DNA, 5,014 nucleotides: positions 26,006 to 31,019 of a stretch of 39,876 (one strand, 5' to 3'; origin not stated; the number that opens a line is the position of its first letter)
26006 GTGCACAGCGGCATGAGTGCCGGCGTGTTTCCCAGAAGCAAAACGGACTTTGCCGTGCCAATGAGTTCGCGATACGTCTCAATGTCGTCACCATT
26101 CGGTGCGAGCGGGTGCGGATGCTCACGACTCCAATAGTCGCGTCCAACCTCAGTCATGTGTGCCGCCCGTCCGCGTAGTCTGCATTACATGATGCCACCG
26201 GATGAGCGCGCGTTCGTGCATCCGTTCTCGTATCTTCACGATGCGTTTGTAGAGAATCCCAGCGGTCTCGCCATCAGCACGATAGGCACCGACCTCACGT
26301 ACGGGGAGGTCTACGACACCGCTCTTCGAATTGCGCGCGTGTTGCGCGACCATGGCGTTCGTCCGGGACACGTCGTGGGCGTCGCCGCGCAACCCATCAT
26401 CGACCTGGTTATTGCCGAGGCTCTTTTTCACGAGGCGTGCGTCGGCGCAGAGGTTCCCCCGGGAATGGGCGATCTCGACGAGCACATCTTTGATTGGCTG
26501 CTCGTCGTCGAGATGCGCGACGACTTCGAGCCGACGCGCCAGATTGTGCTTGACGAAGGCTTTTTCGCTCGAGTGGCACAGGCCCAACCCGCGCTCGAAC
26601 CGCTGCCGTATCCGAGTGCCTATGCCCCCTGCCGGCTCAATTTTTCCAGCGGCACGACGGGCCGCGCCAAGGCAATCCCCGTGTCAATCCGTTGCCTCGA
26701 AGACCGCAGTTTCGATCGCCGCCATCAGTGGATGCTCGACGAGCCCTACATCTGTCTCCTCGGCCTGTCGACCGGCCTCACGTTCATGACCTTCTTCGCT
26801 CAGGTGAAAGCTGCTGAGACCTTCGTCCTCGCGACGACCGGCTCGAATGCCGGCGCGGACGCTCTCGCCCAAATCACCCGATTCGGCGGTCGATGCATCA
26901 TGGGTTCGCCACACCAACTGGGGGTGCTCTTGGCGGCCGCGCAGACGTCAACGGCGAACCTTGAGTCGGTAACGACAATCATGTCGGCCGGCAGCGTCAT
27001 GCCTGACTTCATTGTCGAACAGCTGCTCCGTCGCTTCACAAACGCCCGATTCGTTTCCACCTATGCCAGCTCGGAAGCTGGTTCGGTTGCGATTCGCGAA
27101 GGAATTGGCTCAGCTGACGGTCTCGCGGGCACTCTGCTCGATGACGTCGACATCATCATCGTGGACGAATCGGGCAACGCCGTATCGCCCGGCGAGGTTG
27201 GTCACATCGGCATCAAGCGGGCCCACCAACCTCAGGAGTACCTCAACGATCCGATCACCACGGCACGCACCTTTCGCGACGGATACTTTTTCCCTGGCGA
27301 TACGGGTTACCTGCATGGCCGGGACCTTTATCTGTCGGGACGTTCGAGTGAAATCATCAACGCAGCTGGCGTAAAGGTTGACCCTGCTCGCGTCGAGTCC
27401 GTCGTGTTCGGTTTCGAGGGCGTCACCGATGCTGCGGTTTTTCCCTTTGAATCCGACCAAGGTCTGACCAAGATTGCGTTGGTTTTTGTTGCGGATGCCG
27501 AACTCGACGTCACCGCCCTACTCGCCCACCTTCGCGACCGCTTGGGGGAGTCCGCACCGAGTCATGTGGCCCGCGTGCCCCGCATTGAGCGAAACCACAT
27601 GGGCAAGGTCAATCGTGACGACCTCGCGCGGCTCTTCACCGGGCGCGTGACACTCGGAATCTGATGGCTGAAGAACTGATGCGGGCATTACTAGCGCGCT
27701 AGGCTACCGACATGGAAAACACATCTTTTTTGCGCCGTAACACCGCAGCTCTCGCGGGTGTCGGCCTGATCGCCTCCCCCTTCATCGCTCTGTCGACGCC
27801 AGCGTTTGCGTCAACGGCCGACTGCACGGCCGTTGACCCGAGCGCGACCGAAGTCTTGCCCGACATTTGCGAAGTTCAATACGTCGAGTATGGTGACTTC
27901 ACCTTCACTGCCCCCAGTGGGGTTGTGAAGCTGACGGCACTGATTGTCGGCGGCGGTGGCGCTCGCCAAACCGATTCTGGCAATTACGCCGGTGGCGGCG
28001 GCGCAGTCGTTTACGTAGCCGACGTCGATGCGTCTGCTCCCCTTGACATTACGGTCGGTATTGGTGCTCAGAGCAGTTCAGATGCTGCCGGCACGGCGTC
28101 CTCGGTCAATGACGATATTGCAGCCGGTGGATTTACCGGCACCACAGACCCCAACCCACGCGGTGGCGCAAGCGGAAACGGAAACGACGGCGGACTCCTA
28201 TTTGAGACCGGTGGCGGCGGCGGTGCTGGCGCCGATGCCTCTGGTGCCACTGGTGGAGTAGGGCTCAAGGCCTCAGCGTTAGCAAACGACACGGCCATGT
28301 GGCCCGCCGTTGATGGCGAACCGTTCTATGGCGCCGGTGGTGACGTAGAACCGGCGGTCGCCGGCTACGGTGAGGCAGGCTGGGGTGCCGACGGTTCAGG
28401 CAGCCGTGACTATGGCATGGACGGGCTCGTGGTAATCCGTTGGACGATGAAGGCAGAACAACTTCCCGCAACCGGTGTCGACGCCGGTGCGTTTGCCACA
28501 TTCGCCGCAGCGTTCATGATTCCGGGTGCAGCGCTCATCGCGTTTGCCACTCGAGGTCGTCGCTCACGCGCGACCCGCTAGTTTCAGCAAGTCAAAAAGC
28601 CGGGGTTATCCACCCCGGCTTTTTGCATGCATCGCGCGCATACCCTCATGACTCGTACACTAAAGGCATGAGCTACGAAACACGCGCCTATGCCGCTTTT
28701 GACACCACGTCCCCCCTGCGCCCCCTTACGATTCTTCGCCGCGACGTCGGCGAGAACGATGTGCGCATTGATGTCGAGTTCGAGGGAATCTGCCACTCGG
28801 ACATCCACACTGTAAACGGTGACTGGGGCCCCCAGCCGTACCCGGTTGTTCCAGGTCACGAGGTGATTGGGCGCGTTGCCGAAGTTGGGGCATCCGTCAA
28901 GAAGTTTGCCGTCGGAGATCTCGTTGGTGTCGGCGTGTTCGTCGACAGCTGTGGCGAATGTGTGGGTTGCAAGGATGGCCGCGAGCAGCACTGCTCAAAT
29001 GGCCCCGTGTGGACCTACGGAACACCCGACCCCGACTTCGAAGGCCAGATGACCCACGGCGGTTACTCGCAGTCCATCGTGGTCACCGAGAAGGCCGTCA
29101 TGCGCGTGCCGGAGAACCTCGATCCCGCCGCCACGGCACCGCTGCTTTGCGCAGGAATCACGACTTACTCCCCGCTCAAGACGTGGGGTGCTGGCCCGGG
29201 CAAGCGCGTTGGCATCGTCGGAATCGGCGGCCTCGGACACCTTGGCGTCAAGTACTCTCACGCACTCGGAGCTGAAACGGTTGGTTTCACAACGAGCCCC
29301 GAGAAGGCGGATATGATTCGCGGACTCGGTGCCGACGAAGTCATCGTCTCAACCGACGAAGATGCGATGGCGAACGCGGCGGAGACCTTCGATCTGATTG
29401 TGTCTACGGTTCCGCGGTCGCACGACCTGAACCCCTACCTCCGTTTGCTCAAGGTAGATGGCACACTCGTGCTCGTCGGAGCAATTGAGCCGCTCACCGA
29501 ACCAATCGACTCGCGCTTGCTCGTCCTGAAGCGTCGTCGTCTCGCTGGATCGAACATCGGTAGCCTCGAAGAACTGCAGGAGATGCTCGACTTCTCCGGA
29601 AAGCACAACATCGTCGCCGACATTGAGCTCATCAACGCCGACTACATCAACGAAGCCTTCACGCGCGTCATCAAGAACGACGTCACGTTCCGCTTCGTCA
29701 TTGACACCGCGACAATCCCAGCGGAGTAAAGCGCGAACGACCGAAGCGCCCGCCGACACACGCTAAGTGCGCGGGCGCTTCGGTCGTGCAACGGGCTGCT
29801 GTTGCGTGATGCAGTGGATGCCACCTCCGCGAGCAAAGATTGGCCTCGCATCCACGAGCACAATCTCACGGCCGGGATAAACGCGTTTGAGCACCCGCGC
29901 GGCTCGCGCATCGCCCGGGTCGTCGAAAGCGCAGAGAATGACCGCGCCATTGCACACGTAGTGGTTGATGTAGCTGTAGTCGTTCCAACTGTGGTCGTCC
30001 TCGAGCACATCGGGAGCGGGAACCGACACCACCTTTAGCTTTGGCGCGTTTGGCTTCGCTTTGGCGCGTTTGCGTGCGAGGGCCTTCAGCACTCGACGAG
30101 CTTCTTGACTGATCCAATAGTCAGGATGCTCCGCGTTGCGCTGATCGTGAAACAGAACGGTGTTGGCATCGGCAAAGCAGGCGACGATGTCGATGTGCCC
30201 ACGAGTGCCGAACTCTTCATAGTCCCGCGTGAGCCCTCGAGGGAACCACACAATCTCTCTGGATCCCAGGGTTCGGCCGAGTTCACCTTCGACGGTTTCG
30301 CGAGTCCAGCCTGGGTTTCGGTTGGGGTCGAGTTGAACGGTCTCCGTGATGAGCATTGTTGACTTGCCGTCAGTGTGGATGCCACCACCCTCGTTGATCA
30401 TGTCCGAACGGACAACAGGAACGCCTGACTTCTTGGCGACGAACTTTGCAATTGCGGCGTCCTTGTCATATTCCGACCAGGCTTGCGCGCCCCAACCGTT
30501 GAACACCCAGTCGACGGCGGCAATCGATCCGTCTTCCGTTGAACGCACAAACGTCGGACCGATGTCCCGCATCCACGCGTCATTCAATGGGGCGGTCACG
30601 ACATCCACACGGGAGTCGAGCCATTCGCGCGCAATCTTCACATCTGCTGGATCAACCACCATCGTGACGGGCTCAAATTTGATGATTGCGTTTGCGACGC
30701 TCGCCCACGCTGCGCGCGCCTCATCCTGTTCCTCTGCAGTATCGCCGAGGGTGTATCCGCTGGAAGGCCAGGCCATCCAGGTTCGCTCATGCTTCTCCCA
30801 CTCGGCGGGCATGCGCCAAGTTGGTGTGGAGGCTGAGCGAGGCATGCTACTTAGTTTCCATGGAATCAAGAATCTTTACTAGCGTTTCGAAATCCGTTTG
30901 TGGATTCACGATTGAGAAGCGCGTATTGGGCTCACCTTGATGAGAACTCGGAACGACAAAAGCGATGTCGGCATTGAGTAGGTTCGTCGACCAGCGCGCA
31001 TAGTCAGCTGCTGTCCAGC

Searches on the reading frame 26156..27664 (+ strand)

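Call 18: search_protein_families(library=pfam, proteins=[window:26156-27664:+], max_evalue=0.00001)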
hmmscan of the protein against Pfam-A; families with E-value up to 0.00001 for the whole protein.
window:26156-27664:+ (502 aa): 1 family
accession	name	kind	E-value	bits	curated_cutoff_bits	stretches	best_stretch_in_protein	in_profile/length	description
PF00501.34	AMP-binding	-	3.4e-32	112.1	29.9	2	129-362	125-383/384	AMP-binding enzyme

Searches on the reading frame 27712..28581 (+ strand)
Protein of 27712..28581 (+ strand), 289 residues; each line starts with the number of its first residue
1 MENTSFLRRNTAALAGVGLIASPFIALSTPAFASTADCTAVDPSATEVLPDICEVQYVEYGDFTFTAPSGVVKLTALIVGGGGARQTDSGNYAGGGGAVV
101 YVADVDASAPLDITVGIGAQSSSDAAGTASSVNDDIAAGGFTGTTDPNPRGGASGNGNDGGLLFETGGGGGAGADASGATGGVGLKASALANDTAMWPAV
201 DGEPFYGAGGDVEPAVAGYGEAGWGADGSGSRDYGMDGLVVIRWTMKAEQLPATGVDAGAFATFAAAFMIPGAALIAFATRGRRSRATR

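Call 18: search_protein_families(library=pfam, proteins=[window:27712-28581:+], max_evalue=0.00001)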
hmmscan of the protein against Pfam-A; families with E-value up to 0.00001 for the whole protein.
window:27712-28581:+ (289 aa): 1 family
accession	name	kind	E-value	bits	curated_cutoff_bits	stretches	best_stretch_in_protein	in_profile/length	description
PF21722.4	Gly_rich_2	-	1.3e-07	32.3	24.3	1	61-243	4-224/226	Glycine-rich domain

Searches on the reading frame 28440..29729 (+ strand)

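Call 18: search_protein_families(library=pfam, proteins=[window:28440-29729:+], max_evalue=0.00001)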
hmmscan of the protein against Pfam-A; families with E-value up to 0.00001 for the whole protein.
window:28440-29729:+ (429 aa): 2 families
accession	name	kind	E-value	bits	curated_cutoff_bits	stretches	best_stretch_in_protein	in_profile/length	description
PF08240.17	ADH_N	-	2.5e-26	92.4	23.5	1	104-225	1-104/104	Alcohol dehydrogenase GroES-like domain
PF00107.32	ADH_zinc_N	-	1.3e-20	74.1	31.8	1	264-385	1-126/129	Zinc-binding dehydrogenase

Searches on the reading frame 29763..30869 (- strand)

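Call 18: search_protein_families(library=pfam, proteins=[window:29763-30869:-], max_evalue=0.00001)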
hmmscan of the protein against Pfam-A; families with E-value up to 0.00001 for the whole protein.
window:29763-30869:- (368 aa): 1 family
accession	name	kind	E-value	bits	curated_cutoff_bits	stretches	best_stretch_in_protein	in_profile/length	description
PF04371.20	PAD_porph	-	1.2e-105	353.8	25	1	19-359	1-321/321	Porphyromonas-type peptidyl-arginine deiminase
